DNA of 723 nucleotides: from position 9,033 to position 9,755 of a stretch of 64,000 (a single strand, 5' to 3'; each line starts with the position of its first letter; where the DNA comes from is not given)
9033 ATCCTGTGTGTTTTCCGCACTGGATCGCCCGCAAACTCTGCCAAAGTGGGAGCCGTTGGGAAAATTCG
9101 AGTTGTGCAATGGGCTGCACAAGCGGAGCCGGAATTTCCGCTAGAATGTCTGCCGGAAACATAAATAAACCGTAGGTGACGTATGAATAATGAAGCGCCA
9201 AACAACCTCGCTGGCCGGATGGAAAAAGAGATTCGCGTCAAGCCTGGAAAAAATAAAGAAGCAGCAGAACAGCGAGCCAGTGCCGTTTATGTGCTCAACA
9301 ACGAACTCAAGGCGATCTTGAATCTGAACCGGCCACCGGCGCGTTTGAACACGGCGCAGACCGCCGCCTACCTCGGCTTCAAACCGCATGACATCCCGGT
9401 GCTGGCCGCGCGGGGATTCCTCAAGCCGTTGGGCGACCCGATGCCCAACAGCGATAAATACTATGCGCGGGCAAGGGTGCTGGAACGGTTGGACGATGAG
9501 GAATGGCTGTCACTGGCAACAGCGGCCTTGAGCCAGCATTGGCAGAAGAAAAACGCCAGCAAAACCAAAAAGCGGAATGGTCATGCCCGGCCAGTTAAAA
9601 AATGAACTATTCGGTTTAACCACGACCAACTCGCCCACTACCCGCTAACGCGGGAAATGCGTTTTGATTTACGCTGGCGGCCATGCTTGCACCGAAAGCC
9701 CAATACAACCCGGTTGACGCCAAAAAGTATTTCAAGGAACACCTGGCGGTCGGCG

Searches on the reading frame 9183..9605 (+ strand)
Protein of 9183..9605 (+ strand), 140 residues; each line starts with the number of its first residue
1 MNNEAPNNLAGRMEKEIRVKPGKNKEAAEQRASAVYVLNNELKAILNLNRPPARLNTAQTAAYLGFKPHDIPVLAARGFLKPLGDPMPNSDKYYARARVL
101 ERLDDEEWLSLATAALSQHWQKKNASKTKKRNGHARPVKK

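Call 8: search_protein_families(library=pfam, proteins=[window:9183-9605:+], max_evalue=0.01)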
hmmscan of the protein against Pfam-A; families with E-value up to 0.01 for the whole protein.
window:9183-9605:+ (140 aa): 0 families

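Call 14: find_homologous_proteins(query=window:9183-9605:+)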
Query window:9183-9605:+ (140 aa): 148 proteins with E <= 0.001 among 206 candidates; the best 120 are listed.
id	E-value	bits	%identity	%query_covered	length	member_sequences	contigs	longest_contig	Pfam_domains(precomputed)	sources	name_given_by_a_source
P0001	7.7e-86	303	100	100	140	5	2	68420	-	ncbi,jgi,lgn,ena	ncbi:MAG TPA: hypothetical protein VIK35_10725 [Verrucomicrobiae bacterium]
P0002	1.7e-78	279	93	100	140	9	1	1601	-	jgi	jgi:hypothetical protein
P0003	5.5e-78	278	91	100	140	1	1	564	-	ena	-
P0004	7.6e-78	277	90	100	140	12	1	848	-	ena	-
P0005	1.0e-77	277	98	86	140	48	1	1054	-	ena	-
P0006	2.0e-77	276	90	100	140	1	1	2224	-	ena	-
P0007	2.1e-77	276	90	100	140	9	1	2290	-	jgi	jgi:hypothetical protein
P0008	4.2e-77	275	89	100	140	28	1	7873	-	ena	-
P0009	8.6e-77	274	91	100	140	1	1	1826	-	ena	-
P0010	2.6e-76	272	89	99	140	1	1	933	-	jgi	jgi:hypothetical protein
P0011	1.7e-75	270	89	100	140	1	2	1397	-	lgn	-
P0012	2.6e-75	269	89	100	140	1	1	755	-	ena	-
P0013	6.6e-75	268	88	99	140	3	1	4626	-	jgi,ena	-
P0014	1.5e-74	266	88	100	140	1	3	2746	-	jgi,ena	jgi:hypothetical protein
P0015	1.9e-74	266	88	99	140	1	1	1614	-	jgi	jgi:hypothetical protein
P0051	2.6e-61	224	79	100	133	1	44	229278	-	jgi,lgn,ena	jgi:hypothetical protein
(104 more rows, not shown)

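Call 17: find_related_loci(query=A3, collection=metagenome_contigs, flank=4000)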
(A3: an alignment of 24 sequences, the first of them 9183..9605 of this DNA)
Query A3 (140 aa) in metagenome_contigs; peptide patterns used: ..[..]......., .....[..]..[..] (x = any residue, [..] = any of these).
232 stretches matched a pattern; 170 encode a relative of the query (tblastn E <= 1e-3); the best 80 are kept; 80 distinct loci.
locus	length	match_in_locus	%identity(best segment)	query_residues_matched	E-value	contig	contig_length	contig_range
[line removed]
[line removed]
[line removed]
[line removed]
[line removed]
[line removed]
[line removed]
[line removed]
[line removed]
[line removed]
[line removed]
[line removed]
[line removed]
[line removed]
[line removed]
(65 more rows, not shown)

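Call 18: find_related_loci(query=A3, collection=genome_contigs, flank=4000)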
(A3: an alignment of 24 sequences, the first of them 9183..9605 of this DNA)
Query A3 (140 aa) in genome_contigs; peptide patterns used: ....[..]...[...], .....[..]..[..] (x = any residue, [..] = any of these).
51 stretches matched a pattern; 20 encode a relative of the query (tblastn E <= 1e-3); 19 distinct loci.
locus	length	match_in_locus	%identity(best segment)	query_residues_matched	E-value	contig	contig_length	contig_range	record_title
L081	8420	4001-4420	94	1-140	1e-86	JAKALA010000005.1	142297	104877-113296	MAG: bacterium isolate WY5.bin105 NODE_173_length_142297_cov_2.131448, whole genome shotgun sequence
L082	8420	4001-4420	94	1-140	2e-86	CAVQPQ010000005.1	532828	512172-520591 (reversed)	MAG: uncultured Verrucomicrobiae bacterium isolate MFD01231.bin.1.54 genome assembly, contig: contig_4026, whole genome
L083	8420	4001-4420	89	1-140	8e-83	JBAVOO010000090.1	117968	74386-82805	MAG: Verrucomicrobiia bacterium isolate MFD03092_ilm_asm_bin27 k127_296732, whole genome shotgun sequence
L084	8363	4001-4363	93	1-121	7e-73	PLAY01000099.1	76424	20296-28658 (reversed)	MAG: Limisphaerales bacterium isolate bog_1418 73.20111000_S2D.10_contig_1565, whole genome shotgun sequence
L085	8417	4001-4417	81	1-140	9e-71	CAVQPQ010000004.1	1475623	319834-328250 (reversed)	MAG: uncultured Verrucomicrobiae bacterium isolate MFD01231.bin.1.54 genome assembly, contig: contig_4024, whole genome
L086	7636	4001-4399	79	1-140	7e-69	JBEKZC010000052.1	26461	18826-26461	MAG: Verrucomicrobiota bacterium isolate SPRUCE 68 SPRUCE_68_52, whole genome shotgun sequence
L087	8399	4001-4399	78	1-140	1e-67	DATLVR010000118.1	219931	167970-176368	MAG TPA_asm: Verrucomicrobiia bacterium isolate SMAG_U13197 k141_700128, whole genome shotgun sequence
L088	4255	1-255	92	55-139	9e-50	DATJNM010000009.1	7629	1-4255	MAG TPA_asm: Candidatus Sulfopaludibacter sp. isolate SMAG_U14861 k141_700457, whole genome shotgun sequence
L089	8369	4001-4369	57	1-129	2e-44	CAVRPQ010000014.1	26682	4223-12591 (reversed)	MAG: uncultured bacterium isolate MFD03044.bin.1.155 genome assembly, contig: contig_84573, whole genome shotgun sequenc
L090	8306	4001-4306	64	37-138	1e-41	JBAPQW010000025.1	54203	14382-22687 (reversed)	MAG: Verrucomicrobiia bacterium isolate MFD01155_ilm_asm_bin21 k127_5051, whole genome shotgun sequence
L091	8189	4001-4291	67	37-133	9e-42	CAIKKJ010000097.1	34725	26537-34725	MAG: uncultured Verrucomicrobia subdivision 3 bacterium isolate Umea1_bin-1418 genome assembly, contig: bin-1418:097/213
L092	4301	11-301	67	37-133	2e-41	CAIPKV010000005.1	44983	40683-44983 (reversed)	MAG: uncultured Verrucomicrobia subdivision 3 bacterium isolate AM4_bin-735 genome assembly, contig: bin-735:05/87, whol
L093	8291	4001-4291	66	37-133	4e-41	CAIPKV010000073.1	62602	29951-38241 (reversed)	MAG: uncultured Verrucomicrobia subdivision 3 bacterium isolate AM4_bin-735 genome assembly, contig: bin-735:73/87, whol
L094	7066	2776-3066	66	37-133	4e-41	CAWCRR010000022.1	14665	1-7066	MAG: uncultured Verrucomicrobiae bacterium isolate MFD09286.bin.2.134 genome assembly, contig: contig_21163, whole genom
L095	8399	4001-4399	78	1-140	4e-68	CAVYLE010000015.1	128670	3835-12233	MAG: uncultured Verrucomicrobiae bacterium isolate MFD01476.bin.1.197 genome assembly, contig: contig_64769, whole genom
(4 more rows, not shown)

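Call 51: search_protein_families(library=ncbifam, proteins=[window:9183-9605:+], max_evalue=0.1)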
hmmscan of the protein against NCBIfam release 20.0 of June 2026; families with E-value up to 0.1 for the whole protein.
window:9183-9605:+ (140 aa): 0 families

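Call 53: predict_structure(alignment_id=A3)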
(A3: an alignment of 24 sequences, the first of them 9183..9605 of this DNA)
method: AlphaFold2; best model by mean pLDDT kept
length: 140 residues; sequences in the alignment: 24
mean_pLDDT: 62.3   pTM: 0.49
mean pLDDT of the five models: 62.3, 61.3, 61.1, 60.3, 55.3
residues with pLDDT >= 90: 0; 70-90: 63; 50-70: 28; < 50: 49
segments of 3 or more residues with pLDDT < 50: 1-41, 133-137
pLDDT, mean of each block of 10 residues (from residue 1): 37 35 39 43 50 75 82 85 69 75 77 86 71 48
secondary structure, 60 per line:
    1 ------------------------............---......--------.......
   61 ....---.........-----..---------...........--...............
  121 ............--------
elements in order: H25-36 H40-45 E54-56 H57-64 H68-76 E93-95 H96-103 H106-132

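Call 55: fold_search(model_id=the predicted structure, library=pdb)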
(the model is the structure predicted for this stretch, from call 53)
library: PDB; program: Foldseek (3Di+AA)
matches with E <= 10: 859; with E <= 0.001: 0
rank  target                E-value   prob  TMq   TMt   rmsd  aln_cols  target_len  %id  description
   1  6uvu_B                8.0e-03  0.80  0.24  0.28  15.0       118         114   21  Crystal structure of the AntR antimony-specific transcriptional repressor (released 2020-11-04)
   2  6ama_B                1.7e-02  1.00  0.33  0.77   1.5        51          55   22  Structure of S. coelicolor/S. venezuelae BldC-smeA-ssfA complex to 3.09 Angstrom (released 2018-03-28)
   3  6uvu_A                1.9e-02  0.66  0.24  0.28  16.7       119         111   19  Crystal structure of the AntR antimony-specific transcriptional repressor (released 2020-11-04)
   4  6ama_P                3.9e-02  1.00  0.33  0.76   1.5        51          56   22  Structure of S. coelicolor/S. venezuelae BldC-smeA-ssfA complex to 3.09 Angstrom (released 2018-03-28)
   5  7u5e_I                5.3e-02  0.84  0.29  0.13   6.6        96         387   16  I-F3b Cascade-TniQ partial R-loop complex (released 2023-06-14)
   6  3r0a_B                5.3e-02  0.41  0.21  0.23  10.9       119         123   11  Possible transcriptional regulator from Methanosarcina mazei Go1 (gi 21227196) (released 2011-03-23)
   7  5d8c_B                6.1e-02  0.97  0.30  0.33   4.3        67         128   16  Crystal structure of HiNmlR, a MerR family regulator lacking the sensor domain, bound to promoter DNA (released 2016-06-29)
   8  4j2n_A                6.5e-02  1.00  0.32  0.74   1.9        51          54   29  Crystal Structure of mycobacteriophage Pukovnik Xis (released 2013-10-23)
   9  8dgl_B                6.5e-02  0.97  0.30  0.56   9.5        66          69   18  Crystal Structure of the RdfS Excisionase (released 2022-10-05)
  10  8zde_B                6.5e-02  0.47  0.26  0.25  14.3       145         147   12  Crystal structure of HsmR with DNA bound (released 2025-11-05)
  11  6ama_H                7.3e-02  1.00  0.33  0.77   1.6        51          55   22  Structure of S. coelicolor/S. venezuelae BldC-smeA-ssfA complex to 3.09 Angstrom (released 2018-03-28)
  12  1ub9                  7.3e-02  0.41  0.24  0.29  11.0       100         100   17  Structure of the transcriptional regulator homologue protein from Pyrococcus horikoshii OT3 (released 2004-05-04)
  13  8zde_C                7.8e-02  0.41  0.24  0.24  14.0       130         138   12  Crystal structure of HsmR with DNA bound (released 2025-11-05)
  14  1r23_A                7.8e-02  0.35  0.21  0.26  12.5       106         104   18  Crystal structure of the cyanobacterial metallothionein repressor SmtB in the Zn1-form (one Zn(II) per dimer) (released 2004-05-18)
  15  6amk_B                8.9e-02  1.00  0.33  0.83   1.6        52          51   19  Structure of Streptomyces venezuelae BldC-whiI opt complex (released 2018-03-28)
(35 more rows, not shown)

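Call 67: find_encoding_contigs(protein=P0051, flank=10000, max_places=3)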
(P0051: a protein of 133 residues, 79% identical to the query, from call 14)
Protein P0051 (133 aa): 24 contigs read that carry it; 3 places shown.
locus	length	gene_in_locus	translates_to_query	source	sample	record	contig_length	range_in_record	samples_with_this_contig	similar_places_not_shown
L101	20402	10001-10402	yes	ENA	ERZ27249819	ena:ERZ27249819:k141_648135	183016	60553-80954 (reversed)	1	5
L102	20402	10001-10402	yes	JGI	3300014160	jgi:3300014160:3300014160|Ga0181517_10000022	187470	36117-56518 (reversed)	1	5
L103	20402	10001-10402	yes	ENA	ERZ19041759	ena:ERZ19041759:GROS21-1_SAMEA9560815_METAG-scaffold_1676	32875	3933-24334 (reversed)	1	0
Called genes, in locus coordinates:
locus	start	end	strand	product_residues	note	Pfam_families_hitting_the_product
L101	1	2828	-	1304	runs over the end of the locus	PF02514:CobN-Mg_chel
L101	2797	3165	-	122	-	PF09919:DUF2149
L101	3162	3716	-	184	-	PF01618:MotA_ExbB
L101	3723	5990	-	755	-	PF11824:DUF3344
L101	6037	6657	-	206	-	PF07963:N_methyl (weak), PF07596:SBP_bac_10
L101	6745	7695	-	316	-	PF01891:CbiM, PF13190:PDGLE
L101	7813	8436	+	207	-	PF02361:CbiQ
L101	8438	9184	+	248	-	PF00005:ABC_tran, PF13304:AAA_21 (faint)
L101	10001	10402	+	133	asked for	-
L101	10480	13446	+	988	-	PF08751:TrwC, PF05970:PIF1 (faint), PF13245:AAA_19, PF13604:AAA_30, PF01443:Viral_helicase1 (weak), PF22232:TraI_hel_assoc_N (weak)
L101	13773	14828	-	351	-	PF00589:Phage_integrase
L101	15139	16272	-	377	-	PF01008:IF-2B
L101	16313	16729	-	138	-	PF13431:TPR_17 (faint), PF07719:TPR_2 (faint)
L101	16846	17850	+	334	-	PF01073:3Beta_HSD, PF01370:Epimerase, PF02719:Polysacc_synt_2, PF05368:NmrA, PF07993:NAD_binding_4 (weak), PF13460:NAD_binding_10, PF16363:GDP_Man_Dehyd, PF07993:NAD_binding_4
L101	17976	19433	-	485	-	PF13431:TPR_17 (faint), PF13424:TPR_12 (faint), PF07719:TPR_2 (faint), PF12895:ANAPC3 (faint), PF13428:TPR_14 (faint), PF13432:TPR_16 (faint), PF14559:TPR_19 (faint), PF13371:TPR_9, +4 more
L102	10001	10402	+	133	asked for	-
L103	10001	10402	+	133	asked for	-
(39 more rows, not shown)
